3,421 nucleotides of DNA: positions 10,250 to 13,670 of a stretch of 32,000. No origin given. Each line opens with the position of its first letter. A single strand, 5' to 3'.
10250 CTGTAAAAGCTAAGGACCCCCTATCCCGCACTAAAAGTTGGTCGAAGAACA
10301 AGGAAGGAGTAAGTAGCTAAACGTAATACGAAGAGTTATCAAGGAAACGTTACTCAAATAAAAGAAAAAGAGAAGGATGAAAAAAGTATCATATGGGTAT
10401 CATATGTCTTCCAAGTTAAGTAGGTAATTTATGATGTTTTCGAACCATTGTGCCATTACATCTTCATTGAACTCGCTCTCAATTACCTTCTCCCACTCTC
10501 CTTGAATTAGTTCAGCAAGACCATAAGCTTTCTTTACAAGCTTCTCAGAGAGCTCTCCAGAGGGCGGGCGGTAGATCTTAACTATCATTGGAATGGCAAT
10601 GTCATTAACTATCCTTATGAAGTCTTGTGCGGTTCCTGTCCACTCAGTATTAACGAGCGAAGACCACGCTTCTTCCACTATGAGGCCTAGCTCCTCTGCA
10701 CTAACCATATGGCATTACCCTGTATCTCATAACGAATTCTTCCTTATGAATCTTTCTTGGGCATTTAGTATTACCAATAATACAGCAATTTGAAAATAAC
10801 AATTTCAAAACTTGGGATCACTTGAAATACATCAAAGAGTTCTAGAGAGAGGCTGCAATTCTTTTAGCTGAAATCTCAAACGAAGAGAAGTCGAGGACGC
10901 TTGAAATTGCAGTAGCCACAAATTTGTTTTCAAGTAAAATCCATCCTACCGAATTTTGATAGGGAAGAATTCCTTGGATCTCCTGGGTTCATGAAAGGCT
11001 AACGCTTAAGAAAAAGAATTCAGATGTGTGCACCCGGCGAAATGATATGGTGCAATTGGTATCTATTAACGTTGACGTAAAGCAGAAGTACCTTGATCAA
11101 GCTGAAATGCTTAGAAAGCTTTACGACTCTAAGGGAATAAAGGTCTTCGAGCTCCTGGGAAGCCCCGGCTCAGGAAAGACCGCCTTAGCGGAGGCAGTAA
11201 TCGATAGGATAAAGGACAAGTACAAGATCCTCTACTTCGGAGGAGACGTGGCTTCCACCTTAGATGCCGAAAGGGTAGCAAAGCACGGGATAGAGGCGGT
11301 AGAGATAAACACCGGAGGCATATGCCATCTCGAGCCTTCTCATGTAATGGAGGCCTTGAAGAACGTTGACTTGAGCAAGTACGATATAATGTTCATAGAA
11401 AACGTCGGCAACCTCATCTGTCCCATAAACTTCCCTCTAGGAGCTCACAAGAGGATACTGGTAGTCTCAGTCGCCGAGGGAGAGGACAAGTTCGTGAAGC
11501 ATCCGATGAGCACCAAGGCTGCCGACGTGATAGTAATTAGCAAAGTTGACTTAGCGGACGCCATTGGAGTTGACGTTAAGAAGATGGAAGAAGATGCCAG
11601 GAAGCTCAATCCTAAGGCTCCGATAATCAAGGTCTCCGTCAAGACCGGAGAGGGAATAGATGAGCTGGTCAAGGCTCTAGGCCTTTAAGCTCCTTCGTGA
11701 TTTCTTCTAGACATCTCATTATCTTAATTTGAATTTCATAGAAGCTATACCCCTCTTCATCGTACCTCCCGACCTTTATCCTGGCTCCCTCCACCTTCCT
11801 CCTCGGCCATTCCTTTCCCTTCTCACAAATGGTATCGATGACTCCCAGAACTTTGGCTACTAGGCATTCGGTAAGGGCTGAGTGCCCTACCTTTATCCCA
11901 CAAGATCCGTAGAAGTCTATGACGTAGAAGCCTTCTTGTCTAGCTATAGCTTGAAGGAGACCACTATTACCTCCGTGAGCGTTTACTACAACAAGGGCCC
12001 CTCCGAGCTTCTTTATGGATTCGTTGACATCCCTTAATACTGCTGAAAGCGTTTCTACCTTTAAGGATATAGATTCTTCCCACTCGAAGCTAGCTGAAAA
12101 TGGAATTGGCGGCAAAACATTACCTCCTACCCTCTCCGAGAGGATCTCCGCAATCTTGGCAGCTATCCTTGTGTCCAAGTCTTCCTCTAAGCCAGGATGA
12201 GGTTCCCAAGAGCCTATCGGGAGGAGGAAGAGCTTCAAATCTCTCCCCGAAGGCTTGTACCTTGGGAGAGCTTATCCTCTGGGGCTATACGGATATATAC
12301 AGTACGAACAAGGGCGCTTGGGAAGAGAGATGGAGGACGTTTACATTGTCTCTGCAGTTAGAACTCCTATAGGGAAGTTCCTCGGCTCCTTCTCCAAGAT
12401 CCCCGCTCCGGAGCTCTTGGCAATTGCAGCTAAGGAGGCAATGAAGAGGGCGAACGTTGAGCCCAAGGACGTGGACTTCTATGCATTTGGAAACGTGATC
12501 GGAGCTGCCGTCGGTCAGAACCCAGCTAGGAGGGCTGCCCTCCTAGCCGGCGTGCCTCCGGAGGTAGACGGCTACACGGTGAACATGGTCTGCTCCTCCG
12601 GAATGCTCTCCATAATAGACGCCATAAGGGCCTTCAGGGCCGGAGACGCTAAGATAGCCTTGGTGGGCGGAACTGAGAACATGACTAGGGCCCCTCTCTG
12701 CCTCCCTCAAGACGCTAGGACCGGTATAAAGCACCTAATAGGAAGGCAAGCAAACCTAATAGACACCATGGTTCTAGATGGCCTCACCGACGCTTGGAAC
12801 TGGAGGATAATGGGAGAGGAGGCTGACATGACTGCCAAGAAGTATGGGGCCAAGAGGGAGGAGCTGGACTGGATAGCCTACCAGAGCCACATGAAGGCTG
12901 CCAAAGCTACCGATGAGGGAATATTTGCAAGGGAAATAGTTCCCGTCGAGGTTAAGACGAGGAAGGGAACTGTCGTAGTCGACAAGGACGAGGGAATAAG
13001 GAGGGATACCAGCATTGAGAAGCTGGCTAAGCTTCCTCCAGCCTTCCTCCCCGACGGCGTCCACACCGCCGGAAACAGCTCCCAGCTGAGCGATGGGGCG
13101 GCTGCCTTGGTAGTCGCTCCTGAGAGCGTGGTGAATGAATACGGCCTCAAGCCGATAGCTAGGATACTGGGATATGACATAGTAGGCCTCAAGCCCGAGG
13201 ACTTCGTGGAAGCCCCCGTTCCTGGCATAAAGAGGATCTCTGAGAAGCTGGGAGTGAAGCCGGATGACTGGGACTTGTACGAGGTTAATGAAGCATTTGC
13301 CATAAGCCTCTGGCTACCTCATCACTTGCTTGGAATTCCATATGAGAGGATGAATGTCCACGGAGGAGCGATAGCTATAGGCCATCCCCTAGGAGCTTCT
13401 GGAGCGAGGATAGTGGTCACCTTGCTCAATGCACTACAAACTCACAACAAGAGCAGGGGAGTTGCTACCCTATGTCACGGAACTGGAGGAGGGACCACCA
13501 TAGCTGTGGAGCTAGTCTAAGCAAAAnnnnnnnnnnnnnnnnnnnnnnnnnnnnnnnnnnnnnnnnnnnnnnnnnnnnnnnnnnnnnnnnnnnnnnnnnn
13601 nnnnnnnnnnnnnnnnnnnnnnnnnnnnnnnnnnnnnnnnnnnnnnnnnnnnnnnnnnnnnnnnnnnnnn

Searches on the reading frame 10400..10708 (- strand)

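Call 6: search_protein_families(library=pfam, proteins=[window:10400-10708:-], max_evalue=1)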
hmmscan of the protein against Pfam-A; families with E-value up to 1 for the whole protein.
window:10400-10708:- (102 aa): 2 families
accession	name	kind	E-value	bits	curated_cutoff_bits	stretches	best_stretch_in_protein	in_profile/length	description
PF21070.2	IcmF_helical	-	0.17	12.5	24.1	1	12-75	7-73/106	Type VI secretion protein IcmF helical domain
PF11726.14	YagK_YfjJ_C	-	0.28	11.6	25.8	0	60-98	94-132/170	YagK/YfjJ C-terminal domain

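Call 71: search_protein_families(library=phrogs, proteins=[window:10400-10708:-], max_evalue=0.1)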
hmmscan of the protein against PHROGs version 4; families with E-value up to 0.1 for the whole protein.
window:10400-10708:- (102 aa): 0 families

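Call 98: search_protein_families(library=padloc, proteins=[window:10400-10708:-], max_evalue=10)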
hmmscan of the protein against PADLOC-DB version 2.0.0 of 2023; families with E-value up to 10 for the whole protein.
window:10400-10708:- (102 aa): 0 families

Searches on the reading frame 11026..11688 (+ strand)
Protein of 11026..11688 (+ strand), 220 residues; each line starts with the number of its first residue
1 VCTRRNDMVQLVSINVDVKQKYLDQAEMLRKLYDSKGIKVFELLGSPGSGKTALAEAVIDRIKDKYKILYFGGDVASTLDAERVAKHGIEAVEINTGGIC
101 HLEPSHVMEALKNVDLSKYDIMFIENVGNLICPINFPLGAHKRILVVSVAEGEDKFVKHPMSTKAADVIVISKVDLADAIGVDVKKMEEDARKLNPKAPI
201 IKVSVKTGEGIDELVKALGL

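Call 17: search_protein_families(library=pfam, proteins=[window:11026-11688:+], max_evalue=0.01)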
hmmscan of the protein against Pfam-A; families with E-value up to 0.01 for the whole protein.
window:11026-11688:+ (220 aa): 10 families
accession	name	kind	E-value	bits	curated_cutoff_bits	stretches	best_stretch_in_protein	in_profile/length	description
PF02492.25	cobW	-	4.6e-23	82.2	20.7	1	42-201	4-179/180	CobW/HypB/UreG, nucleotide-binding domain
PF03308.22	MeaB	-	2.6e-07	30.4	23.1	1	107-217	114-230/273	Methylmalonyl Co-A mutase-associated GTPase MeaB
PF03193.22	RsgA_GTPase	-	1.6e-06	28.5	30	1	154-218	43-104/174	RsgA GTPase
PF00004.35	AAA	-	0.00029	21.7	21.2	1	43-129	3-68/131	ATPase family associated with various cellular activities (AAA)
PF00478.31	IMPDH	-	0.00031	20.3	25.6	0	15-100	98-180/345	IMP dehydrogenase / GMP reductase domain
PF24883.2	NPHP3_N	-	0.0011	19.6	24.8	1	23-67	7-51/164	Nephrocystin 3, N-terminal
PF12631.12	MnmE_helical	-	0.0014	19.2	40.1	1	76-218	82-131/211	MnmE helical domain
PF00009.33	GTP_EFTU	-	0.0065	16.5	26.5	0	144-218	97-182/188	Elongation factor Tu GTP binding domain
PF20720.3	nSTAND3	-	0.0067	16.6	27.2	0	43-74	22-53/155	Novel STAND NTPase 3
PF00931.28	NB-ARC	-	0.0092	15.7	23.5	0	27-64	7-47/248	NB-ARC domain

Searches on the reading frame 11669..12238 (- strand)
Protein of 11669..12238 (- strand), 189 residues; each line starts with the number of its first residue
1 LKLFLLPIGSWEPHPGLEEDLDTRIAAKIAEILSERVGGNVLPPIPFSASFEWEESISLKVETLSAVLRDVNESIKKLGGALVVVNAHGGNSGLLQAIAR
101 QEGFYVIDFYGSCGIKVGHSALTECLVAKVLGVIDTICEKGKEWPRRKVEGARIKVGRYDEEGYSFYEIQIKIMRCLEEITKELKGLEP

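Call 17: search_protein_families(library=pfam, proteins=[window:11669-12238:-], max_evalue=0.01)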
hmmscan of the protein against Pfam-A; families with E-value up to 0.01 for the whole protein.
window:11669-12238:- (189 aa): 1 family
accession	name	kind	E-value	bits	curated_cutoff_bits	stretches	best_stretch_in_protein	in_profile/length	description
PF02633.19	Creatininase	-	1.2e-17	64.6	31.3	1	3-101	17-122/238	Creatinine amidohydrolase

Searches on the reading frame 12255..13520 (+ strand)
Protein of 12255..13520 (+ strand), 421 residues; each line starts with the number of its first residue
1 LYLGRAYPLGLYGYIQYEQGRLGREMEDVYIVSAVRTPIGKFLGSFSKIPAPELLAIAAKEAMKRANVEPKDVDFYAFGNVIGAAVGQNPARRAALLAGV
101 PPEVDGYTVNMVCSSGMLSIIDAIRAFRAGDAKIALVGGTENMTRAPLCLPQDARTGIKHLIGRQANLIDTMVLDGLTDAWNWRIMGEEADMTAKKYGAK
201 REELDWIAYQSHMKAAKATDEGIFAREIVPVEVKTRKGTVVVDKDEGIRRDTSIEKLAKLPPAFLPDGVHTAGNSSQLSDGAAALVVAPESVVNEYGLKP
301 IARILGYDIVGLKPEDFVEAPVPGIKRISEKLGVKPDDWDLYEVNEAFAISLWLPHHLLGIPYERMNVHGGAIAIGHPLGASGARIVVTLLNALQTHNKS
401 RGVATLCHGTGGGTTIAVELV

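Call 17: search_protein_families(library=pfam, proteins=[window:12255-13520:+], max_evalue=0.01)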
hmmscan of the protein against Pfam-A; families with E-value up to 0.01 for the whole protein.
window:12255-13520:+ (421 aa): 4 families
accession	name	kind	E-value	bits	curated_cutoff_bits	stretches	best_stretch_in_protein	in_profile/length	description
PF00108.29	Thiolase_N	-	1.7e-85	287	26.4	1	29-291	1-260/260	Thiolase, N-terminal domain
PF02803.24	Thiolase_C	-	6.4e-38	129.6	27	1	298-419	1-122/123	Thiolase, C-terminal domain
PF00109.32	ketoacyl-synt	-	9.2e-08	32.4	20.8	1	107-144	168-205/252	Beta-ketoacyl synthase, N-terminal domain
PF22691.2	Thiolase_C_1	-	0.00012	22.3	28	0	56-76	21-41/144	Thiolase C-terminal domain-like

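Call 28: find_related_loci(query=window:12255-13520:+, collection=genome_contigs, flank=10000)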
Query window:12255-13520:+ (421 aa) in genome_contigs; peptide patterns used: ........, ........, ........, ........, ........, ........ (x = any residue, [..] = any of these).
321 stretches matched a pattern; 36 encode a relative of the query (tblastn E <= 1e-3); 36 distinct loci.
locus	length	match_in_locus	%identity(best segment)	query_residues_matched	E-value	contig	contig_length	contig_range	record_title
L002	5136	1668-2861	88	22-420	0e+0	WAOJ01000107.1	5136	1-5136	MAG: Desulfurococcales archaeon isolate S143_132_esom k151_365316, whole genome shotgun sequence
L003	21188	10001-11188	87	25-420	0e+0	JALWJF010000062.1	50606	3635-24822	MAG: Desulfurococcales archaeon isolate M17_metabat1_scaf2bin.034 M17_NODE_282_length_50606_cov_1.975871, whole genome s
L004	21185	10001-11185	51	21-421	8e-130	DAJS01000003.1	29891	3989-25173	MAG TPA_asm: Acidilobaceae archaeon UBA162 UBA162_contig_2540, whole genome shotgun sequence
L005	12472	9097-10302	50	14-419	2e-123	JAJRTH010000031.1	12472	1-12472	MAG: archaeon isolate Dive96_bin1.310 k141_1228356, whole genome shotgun sequence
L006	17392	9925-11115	52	26-421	6e-123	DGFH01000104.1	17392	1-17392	MAG TPA_asm: Anaerolineales bacterium UBA3905 UBA3905_contig_813, whole genome shotgun sequence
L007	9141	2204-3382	49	23-419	4e-118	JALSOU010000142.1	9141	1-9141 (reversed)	MAG: Thermoplasmata archaeon isolate 356-284_metabat1_scaf2bin.148 356-284_scaffold_4775_c1, whole genome shotgun sequen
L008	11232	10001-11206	49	14-419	2e-115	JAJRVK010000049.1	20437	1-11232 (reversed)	MAG: archaeon isolate Dive96_bin10.379 k141_2011170, whole genome shotgun sequence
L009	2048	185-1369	48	23-420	3e-121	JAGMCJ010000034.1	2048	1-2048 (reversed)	MAG: Thermoplasmata archaeon isolate RS_17_1 ZL495.bin.1.fa_34, whole genome shotgun sequence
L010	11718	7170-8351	48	23-419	5e-114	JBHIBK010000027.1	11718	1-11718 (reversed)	MAG: Thermoplasmata archaeon isolate K_1_bin.53 NODE_1235_length_11718_cov_6.570608, whole genome shotgun sequence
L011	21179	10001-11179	48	25-420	6e-112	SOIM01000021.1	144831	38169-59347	MAG: Methanomassiliicoccales archaeon isolate E29_bin30 NODE_5_length_144831_cov_11.226543, whole genome shotgun sequenc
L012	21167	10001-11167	48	26-418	2e-109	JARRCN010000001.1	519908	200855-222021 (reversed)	MAG: Candidatus Methanomethylophilaceae archaeon isolate DJKA113_NP-J24_bin.23 scaffold_0, whole genome shotgun sequence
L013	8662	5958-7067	49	26-399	3e-108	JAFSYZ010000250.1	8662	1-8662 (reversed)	MAG: Candidatus Methanomethylophilaceae archaeon isolate RGIG3602 Goat_Rumen.Co__c2378612, whole genome shotgun sequence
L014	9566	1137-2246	48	26-399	6e-108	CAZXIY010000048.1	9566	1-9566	MAG TPA_asm: uncultured Methanomassiliicoccales archaeon isolate binchicken_co154_733 genome assembly, contig: NODE_1463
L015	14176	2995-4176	46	28-420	1e-99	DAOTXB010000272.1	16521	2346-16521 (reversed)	MAG TPA_asm: Anaerolineae bacterium isolate H18_214 k95_1050400, whole genome shotgun sequence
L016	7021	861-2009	46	28-418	1e-95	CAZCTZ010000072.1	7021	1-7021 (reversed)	MAG TPA_asm: uncultured Thermotogae bacterium isolate binchicken_co349_113 genome assembly, contig: NODE_4337_length_702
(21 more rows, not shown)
